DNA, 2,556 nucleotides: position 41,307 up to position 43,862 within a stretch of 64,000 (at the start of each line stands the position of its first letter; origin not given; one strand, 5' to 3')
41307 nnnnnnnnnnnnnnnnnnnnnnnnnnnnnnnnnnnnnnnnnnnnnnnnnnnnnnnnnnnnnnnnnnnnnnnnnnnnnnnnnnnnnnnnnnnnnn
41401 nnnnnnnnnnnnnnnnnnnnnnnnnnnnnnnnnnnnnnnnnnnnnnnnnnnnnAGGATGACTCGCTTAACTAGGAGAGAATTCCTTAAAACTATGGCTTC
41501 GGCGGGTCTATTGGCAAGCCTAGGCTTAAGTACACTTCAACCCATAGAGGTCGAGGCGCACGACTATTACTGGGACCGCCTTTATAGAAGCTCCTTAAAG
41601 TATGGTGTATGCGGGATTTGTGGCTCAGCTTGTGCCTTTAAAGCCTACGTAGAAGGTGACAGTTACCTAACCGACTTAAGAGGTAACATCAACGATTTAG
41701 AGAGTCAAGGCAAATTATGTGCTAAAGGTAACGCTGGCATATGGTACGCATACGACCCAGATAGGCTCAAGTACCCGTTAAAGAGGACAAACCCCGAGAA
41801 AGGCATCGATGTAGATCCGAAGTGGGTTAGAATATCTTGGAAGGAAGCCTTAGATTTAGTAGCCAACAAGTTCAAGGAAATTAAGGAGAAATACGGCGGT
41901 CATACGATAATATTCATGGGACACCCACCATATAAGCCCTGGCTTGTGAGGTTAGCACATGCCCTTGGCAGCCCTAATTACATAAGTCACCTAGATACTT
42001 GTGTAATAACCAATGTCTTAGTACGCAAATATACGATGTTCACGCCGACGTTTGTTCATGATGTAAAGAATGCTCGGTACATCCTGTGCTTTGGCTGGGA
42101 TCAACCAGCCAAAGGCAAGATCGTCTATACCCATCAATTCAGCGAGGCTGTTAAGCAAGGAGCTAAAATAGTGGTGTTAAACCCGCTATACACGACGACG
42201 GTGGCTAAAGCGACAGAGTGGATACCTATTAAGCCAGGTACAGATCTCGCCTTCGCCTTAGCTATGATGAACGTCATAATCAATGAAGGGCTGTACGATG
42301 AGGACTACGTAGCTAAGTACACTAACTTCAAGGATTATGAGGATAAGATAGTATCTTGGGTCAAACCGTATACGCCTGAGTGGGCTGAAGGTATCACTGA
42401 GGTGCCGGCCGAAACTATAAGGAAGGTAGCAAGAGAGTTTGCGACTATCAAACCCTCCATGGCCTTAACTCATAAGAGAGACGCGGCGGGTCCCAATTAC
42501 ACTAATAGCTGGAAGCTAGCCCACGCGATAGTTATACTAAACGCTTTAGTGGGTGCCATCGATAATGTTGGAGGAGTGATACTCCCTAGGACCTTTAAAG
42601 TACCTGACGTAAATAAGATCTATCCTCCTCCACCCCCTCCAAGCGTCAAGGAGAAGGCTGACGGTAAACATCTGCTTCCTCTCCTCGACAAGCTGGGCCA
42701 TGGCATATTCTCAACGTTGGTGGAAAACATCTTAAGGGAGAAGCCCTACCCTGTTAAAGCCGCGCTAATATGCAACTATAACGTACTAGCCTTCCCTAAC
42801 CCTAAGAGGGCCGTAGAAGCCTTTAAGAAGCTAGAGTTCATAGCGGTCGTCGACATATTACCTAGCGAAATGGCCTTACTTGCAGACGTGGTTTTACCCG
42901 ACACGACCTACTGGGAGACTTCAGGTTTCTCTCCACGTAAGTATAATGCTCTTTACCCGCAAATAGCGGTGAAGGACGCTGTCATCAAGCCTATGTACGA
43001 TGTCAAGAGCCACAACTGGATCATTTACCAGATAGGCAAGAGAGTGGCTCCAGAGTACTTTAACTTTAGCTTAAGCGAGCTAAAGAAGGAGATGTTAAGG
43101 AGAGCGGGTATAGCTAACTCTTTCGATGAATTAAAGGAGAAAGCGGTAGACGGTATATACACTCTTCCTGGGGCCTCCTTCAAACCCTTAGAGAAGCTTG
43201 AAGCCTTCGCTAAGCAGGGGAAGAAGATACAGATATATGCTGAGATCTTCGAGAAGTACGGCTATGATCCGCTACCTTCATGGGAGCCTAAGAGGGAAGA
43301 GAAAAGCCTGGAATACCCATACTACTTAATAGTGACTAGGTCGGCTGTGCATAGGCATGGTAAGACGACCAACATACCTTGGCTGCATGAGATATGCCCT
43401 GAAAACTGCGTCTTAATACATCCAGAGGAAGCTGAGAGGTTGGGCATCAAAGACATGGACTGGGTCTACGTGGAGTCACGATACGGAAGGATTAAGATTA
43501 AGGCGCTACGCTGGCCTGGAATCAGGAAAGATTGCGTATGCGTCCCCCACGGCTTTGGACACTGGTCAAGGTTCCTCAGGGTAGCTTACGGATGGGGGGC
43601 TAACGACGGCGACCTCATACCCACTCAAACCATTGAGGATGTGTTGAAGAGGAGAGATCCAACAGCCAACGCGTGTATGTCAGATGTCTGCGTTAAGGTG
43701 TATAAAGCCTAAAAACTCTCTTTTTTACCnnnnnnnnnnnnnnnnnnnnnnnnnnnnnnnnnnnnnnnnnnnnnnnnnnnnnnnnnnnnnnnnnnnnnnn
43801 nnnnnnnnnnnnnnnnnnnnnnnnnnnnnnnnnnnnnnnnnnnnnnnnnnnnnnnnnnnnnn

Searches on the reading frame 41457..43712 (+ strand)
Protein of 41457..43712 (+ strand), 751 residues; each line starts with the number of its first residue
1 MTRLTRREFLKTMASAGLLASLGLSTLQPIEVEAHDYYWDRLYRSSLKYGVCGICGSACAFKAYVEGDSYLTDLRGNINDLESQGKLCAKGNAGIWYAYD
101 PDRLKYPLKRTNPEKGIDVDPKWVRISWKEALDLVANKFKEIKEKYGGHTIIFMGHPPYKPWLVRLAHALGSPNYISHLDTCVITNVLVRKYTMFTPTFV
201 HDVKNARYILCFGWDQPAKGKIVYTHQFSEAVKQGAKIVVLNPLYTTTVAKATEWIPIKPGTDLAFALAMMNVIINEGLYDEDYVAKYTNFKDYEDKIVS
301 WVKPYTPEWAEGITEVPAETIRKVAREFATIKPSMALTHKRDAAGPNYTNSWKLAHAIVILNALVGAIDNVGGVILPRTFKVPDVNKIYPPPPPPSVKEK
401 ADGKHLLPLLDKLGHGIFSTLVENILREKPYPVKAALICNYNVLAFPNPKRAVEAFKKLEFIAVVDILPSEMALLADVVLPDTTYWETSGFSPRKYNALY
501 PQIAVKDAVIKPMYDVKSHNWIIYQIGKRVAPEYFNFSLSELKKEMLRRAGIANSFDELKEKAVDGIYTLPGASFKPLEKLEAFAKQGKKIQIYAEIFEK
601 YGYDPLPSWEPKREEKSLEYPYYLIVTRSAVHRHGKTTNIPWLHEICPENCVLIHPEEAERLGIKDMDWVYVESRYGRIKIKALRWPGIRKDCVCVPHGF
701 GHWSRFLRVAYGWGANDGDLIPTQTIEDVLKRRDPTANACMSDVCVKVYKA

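Call 3: search_protein_families(library=pfam, proteins=[window:41457-43712:+], max_evalue=0.01)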
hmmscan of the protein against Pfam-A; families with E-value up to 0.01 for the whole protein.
window:41457-43712:+ (751 aa): 3 families
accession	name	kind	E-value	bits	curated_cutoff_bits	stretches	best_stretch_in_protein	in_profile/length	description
PF00384.28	Molybdopterin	-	1.3e-36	126.8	24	1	103-528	1-352/353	Molybdopterin oxidoreductase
PF01568.27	Molydop_binding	-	1.1e-17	64.5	26.8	1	622-716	1-90/110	Molydopterin dinucleotide binding domain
PF04879.21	Molybdop_Fe4S4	-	2.2e-07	31.2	22.7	1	50-99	6-54/55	Molybdopterin oxidoreductase Fe4S4 domain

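Call 4: search_protein_families(library=ncbifam, proteins=[window:41457-43712:+], max_evalue=0.01)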
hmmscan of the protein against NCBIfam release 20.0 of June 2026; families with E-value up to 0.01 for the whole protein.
window:41457-43712:+ (751 aa): 26 families (the best 25 are shown)
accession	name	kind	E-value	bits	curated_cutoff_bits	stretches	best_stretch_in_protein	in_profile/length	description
NF012032.0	PRK15488.1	equivalog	1.4e-125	420.1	694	2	4-538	3-536/759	thiosulfate reductase PhsA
TIGR01591.1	Fdh-alpha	equivalog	1.6e-75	254.5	666.25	2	51-332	2-278/672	formate dehydrogenase subunit alpha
NF041714.1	arsenate_red_ArrA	equivalog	9.6e-73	245.6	1600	2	4-538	3-575/848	arsenate respiratory reductase molybdopterin-containing subunit ArrA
TIGR02166.1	dmsA_ynfE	subfamily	3.2e-63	214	777.7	1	4-699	1-751/794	DMSO/selenate family reductase complex A subunit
TIGR03479.1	DMSO_red_II_alp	subfamily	3.2e-55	187.7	984.75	4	6-290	1-308/913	molybdopterin-dependent oxidoreductase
NF047855.1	AssmNtatRedNasC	equivalog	2e-50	171.8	1100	3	437-704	415-677/708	assimilatory nitrate reductase catalytic subunit NasC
NF041885.1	selenate_YnfE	exception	4.6e-42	143.8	1675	2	4-373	3-403/805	selenate/tellurate reductase subunit YnfE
TIGR00509.1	bisC_fam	subfamily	8.8e-40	136.7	1017.55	3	213-373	185-342/772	molybdopterin guanine dinucleotide-containing S/N-oxide reductase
NF011566.1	PRK14990.1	exception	2.9e-38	131.4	1600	2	4-373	14-416/814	dimethylsulfoxide reductase subunit A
NF041783.2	mnquin_red_QrcB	equivalog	8.4e-38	130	440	1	49-529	54-502/695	menaquinone reductase molybdopterin-binding-like subunit QrcB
NF041884.1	selenate_YnfF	exception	8.5e-37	126.5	1650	2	5-373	2-396/798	selenate/tellurate reductase subunit YnfF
TIGR01553.1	formate-DH-alph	equivalog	9.9e-34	116.3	814.2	3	202-290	218-305/1009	formate dehydrogenase-N subunit alpha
NF010055.0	PRK13532.1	equivalog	8.8e-32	110.2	904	2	3-304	2-306/830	nitrate reductase catalytic subunit NapA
TIGR01706.1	NAPA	equivalog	6.4e-30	104.1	930.55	2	4-310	2-312/830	periplasmic nitrate reductase subunit alpha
NF011682.0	PRK15102.1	equivalog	3.4e-28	98.2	909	3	212-374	233-396/829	trimethylamine-N-oxide reductase TorA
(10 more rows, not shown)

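Call 31: find_related_loci(query=A2, collection=genome_contigs, flank=6000)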
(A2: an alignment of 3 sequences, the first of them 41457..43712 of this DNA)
Query A2 (751 aa) in genome_contigs; peptide patterns used: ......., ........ (x = any residue, [..] = any of these).
126 stretches matched a pattern; 5 encode a relative of the query (tblastn E <= 1e-3); 5 distinct loci.
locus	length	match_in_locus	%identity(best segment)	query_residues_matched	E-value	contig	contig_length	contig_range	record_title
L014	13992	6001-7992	30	34-683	1e-65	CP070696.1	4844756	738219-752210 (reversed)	MAG: Spirochaetaceae bacterium isolate bin59 chromosome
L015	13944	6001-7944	31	50-683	1e-60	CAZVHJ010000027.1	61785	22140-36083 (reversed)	MAG TPA_asm: uncultured Spirochaetaceae bacterium isolate binchicken_co178_254 genome assembly, contig: NODE_885_length_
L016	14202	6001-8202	26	42-746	3e-31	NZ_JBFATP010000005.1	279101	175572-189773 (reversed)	Streptomyces sp. NPDC052693 NPDC052693_79_G9.ctg-0005, whole genome shotgun sequence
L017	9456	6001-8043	33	88-708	2e-24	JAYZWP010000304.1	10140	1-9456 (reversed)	MAG: Pseudomonadota bacterium isolate XB_MAG567 DB_MAG567_0304, whole genome shotgun sequence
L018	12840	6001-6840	34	31-683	2e-10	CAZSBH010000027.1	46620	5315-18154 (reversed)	MAG TPA_asm: uncultured Spirochaetaceae bacterium isolate SRP214966_co2_439 genome assembly, contig: NODE_811_length_466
